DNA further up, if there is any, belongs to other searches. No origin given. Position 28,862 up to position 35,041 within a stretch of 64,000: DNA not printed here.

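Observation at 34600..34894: IFT172 ortholog carries a Cys-rich, zinc-finger-like C-terminal module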

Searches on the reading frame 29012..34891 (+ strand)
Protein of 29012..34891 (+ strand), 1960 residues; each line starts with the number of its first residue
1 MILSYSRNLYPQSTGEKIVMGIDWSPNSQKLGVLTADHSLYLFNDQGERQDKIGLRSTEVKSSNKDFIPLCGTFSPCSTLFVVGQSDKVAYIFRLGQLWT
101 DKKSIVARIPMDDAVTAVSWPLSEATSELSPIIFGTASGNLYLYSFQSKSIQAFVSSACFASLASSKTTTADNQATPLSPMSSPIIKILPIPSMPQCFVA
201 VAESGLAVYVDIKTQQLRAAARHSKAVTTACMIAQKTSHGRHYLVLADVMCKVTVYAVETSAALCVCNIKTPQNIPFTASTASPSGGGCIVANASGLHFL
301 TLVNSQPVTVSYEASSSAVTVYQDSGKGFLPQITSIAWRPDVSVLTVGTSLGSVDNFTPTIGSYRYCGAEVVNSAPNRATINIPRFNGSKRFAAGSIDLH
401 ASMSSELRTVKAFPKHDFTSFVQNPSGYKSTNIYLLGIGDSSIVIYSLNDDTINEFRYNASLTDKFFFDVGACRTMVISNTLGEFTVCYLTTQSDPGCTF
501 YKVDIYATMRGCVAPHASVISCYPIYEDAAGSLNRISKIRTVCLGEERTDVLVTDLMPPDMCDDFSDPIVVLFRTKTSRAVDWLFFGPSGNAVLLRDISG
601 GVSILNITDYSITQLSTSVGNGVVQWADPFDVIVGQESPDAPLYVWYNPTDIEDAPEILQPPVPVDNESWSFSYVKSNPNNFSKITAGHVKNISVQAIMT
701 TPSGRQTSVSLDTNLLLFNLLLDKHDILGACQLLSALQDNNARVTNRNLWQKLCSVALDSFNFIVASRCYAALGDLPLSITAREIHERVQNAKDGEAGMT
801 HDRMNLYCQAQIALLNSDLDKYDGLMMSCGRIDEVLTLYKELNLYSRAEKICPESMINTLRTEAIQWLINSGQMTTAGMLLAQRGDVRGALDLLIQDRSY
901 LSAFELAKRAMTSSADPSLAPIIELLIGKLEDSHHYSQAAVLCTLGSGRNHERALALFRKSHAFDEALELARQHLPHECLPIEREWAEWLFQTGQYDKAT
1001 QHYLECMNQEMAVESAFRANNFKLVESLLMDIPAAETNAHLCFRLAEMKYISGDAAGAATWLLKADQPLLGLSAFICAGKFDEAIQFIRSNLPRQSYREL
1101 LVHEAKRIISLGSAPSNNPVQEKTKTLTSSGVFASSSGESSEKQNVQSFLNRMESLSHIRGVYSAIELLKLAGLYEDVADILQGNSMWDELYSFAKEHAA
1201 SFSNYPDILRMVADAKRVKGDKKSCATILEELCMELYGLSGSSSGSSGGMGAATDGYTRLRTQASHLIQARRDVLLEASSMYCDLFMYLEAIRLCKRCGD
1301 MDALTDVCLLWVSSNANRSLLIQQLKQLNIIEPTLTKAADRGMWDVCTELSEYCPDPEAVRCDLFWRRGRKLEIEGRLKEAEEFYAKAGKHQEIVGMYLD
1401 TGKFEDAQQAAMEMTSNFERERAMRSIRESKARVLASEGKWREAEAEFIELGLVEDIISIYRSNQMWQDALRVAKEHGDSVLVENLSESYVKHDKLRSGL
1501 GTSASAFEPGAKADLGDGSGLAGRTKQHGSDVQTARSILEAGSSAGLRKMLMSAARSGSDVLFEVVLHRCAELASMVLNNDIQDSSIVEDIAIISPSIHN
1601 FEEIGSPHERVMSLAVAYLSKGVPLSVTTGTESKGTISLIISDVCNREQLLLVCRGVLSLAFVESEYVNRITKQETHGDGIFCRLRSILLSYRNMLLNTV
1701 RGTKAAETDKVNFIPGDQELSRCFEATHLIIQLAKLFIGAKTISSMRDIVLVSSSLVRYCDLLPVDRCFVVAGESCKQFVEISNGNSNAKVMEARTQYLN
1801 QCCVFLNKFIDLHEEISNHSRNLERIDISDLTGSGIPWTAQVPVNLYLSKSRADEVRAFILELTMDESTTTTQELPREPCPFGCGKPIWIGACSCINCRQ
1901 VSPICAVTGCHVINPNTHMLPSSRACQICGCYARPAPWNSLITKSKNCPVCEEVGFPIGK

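Call 4: search_protein_families(library=pfam, proteins=[window:29012-34891:+], max_evalue=1)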
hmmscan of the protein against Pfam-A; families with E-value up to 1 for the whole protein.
window:29012-34891:+ (1960 aa): 9 families
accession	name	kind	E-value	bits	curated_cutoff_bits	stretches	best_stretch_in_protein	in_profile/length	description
PF23774.1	TPR_GEMI5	-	8.7e-15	55.3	33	2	951-1021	99-172/209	GEMI5 TPR domain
PF25295.1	TPR_IFT122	-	3.2e-06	27.1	75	1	747-1014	27-280/381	IFT122, TPR domain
PF23878.1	TPR_ELP1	-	3.4e-06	27.9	28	2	868-967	66-162/164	ELP1 TPR domain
PF24762.1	TPR_IF140-IFT172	-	0.00019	20.6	26.8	1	870-1019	291-442/486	IF140/IFT172 TPR domain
PF00637.26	Clathrin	-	0.00047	20.4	29.6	1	1435-1495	80-140/143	Region in Clathrin and VPS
PF23387.2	TPR_IFT80_172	-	0.03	14.6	25.6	0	1427-1480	43-96/147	IFT80/172/WDR35/WDR19 TPR domain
PF24807.1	WD40_CDC20-Fz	-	0.072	12.8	200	0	331-355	52-76/292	CDC20/Fizzy WD40 domain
PF05131.20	Pep3_Vps18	-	0.15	11.5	23.1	1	114-150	103-139/353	Pep3/Vps18/deep orange beta-propeller domain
PF12894.13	ANAPC4_WD40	-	0.17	12.5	22.9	0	332-355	40-63/91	Anaphase-promoting complex subunit 4 WD40 domain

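Call 5: search_solved_structures(query=window:29012-34891:+, max_evalue=0.01, show_alignments=2)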
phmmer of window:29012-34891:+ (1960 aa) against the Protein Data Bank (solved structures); distinct sequences matched with E-value up to 0.01: 2.
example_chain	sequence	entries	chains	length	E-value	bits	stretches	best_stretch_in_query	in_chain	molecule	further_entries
8bd7_S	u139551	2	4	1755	2.2e-83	283.7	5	576-1024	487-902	Intraflagellar transport protein 172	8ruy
9h2d_A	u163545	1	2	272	5.6e-08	33.7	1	1739-1954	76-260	Intraflagellar transport protein 172 homolog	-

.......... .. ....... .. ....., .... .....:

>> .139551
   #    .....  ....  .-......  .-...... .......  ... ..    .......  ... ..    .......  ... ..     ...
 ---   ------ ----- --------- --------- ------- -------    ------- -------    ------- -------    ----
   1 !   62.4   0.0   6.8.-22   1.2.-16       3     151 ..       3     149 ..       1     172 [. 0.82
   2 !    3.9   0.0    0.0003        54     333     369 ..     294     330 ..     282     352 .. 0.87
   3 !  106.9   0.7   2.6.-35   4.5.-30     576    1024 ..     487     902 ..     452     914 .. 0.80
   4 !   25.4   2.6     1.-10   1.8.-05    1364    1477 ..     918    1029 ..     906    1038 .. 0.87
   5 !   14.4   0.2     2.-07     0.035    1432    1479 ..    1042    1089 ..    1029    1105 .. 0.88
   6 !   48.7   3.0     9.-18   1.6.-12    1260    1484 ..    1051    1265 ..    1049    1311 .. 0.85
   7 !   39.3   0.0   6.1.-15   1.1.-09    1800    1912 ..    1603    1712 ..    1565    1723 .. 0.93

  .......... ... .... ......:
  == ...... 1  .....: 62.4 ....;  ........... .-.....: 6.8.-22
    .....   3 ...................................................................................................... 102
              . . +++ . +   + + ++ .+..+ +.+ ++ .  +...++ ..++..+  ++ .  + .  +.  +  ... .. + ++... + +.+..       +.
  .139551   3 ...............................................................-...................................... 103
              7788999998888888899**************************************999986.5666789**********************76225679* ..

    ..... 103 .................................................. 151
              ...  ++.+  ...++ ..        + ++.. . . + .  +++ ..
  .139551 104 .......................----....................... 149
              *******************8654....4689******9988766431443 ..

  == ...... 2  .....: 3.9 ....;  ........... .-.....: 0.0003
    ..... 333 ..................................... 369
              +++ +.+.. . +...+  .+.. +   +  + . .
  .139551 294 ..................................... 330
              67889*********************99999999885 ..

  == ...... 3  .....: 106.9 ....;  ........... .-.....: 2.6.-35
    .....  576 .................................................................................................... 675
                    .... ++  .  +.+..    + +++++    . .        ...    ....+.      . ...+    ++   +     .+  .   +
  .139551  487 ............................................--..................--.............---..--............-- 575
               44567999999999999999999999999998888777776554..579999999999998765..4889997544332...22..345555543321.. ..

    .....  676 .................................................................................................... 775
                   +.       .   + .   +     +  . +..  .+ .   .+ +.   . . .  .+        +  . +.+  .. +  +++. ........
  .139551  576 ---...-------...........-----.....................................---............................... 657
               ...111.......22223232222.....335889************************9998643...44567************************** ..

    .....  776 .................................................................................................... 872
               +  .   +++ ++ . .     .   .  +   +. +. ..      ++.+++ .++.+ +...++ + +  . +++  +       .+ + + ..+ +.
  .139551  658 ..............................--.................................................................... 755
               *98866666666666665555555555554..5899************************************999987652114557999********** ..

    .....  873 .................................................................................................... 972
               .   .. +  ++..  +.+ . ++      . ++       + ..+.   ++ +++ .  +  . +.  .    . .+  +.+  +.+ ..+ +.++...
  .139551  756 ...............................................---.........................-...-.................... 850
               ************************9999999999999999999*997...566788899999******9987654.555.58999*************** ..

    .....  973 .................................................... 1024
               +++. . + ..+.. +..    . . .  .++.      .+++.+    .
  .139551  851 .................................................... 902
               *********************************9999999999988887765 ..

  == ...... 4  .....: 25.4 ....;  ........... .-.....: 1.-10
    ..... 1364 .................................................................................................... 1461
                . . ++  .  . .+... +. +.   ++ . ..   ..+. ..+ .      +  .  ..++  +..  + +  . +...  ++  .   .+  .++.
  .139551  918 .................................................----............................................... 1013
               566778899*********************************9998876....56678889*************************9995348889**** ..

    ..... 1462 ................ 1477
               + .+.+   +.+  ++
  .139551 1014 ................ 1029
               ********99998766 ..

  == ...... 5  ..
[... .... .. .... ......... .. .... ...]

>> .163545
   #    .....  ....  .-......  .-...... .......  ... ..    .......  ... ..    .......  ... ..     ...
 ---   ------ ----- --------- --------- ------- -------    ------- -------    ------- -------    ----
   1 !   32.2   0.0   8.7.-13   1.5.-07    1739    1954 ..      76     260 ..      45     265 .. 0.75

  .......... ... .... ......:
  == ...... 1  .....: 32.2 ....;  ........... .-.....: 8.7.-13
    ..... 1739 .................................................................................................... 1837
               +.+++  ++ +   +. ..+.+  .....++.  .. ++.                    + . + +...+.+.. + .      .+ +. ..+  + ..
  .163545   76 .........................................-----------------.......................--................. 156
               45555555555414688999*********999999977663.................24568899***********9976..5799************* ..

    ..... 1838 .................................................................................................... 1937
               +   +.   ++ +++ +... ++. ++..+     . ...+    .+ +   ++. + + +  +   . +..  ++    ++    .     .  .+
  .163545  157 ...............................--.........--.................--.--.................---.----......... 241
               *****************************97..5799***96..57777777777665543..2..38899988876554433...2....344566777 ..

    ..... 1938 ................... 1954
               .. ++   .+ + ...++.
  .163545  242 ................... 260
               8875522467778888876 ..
